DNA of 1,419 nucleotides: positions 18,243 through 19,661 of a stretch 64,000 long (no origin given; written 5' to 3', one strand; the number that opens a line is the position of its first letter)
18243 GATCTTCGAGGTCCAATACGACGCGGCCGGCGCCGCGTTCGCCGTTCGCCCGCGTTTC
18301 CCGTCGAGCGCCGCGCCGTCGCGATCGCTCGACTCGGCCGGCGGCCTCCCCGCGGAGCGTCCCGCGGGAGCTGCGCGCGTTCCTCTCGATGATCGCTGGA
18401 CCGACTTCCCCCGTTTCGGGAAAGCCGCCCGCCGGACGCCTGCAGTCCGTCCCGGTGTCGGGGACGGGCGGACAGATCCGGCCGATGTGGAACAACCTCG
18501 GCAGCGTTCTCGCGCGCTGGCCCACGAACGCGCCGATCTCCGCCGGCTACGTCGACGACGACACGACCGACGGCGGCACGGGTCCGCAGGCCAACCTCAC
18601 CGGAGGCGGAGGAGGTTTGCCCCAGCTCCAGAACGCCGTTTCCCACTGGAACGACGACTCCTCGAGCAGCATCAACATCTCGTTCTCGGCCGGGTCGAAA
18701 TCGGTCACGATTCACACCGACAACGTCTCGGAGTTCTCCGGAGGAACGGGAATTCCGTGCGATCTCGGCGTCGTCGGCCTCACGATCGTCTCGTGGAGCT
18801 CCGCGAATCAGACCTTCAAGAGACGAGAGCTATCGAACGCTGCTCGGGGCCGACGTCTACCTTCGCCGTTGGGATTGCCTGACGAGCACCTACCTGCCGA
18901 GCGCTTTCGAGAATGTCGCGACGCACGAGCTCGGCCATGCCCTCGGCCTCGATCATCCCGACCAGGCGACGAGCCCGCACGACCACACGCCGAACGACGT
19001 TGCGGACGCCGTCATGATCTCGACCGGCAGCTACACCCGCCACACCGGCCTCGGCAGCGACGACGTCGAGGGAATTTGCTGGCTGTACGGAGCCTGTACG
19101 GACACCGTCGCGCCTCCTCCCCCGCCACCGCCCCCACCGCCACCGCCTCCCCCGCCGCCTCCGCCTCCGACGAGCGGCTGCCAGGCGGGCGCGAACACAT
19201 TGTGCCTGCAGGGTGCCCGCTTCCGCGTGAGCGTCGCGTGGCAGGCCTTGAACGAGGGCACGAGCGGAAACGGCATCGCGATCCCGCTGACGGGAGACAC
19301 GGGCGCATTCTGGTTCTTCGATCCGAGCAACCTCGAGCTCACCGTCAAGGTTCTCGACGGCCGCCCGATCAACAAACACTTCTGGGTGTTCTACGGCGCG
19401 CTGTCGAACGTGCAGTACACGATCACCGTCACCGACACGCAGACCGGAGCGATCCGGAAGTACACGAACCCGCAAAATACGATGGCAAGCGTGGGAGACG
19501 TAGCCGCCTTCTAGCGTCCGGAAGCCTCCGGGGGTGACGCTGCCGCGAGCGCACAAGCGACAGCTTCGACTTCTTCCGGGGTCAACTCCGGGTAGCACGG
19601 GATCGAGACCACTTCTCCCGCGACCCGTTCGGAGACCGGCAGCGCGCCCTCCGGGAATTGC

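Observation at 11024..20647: CTG sits exactly at the expected initiation position of three genes that lack any ATG/GTG/TTG start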

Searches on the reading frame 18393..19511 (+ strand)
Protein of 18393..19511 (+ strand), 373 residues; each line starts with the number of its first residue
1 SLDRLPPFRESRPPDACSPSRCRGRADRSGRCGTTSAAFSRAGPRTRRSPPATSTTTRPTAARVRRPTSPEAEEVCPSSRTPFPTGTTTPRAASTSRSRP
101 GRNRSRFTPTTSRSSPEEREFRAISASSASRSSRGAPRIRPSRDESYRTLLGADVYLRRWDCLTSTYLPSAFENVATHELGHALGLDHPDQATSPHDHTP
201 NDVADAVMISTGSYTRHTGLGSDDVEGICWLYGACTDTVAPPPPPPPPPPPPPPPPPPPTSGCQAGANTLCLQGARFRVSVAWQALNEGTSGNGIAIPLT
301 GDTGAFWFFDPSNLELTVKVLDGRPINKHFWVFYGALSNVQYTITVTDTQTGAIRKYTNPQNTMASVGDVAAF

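Call 40: search_protein_families(library=pfam, proteins=[window:18393-19511:+], max_evalue=0.00001)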
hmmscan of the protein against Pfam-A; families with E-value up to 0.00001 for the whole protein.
window:18393-19511:+ (373 aa): 1 family
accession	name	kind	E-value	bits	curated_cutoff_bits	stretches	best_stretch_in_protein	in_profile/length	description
PF00413.30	Peptidase_M10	-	2.5e-07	31.2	24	1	169-233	105-159/159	Matrixin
